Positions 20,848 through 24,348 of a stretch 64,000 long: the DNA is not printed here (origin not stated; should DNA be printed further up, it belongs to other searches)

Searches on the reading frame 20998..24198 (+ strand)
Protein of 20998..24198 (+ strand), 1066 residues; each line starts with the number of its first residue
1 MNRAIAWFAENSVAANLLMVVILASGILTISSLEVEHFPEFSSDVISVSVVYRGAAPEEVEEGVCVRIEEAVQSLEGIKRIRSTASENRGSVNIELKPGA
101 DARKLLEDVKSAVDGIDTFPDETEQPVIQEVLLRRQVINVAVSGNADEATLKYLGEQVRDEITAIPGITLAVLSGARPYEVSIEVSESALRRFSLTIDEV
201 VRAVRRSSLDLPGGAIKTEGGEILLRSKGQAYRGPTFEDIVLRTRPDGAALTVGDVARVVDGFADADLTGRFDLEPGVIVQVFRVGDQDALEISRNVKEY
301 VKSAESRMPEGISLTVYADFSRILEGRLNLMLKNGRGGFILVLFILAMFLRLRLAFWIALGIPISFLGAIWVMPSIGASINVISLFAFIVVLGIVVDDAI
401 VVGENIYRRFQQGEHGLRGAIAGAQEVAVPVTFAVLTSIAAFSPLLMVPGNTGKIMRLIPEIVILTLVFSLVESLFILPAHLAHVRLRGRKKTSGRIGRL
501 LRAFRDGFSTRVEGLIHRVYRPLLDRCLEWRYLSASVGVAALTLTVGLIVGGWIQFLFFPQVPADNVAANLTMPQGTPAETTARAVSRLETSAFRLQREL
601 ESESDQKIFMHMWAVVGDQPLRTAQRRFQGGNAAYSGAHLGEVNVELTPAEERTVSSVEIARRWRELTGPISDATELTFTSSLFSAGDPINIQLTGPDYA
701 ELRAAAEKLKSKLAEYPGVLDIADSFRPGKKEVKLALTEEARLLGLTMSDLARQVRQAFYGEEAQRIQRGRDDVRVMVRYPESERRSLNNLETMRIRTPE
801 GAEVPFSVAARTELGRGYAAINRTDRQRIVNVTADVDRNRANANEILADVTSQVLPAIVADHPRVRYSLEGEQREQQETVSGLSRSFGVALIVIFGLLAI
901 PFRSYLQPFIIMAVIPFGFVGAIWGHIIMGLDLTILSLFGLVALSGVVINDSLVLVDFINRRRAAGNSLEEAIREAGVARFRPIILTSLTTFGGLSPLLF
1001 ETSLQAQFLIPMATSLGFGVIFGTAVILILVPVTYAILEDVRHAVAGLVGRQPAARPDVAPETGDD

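Call 20: find_encoding_contigs(protein=window:20998-24198:+, flank=3000, max_places=4)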
Protein window:20998-24198:+ (1066 aa): no gene with exactly this product is on record in the collection.
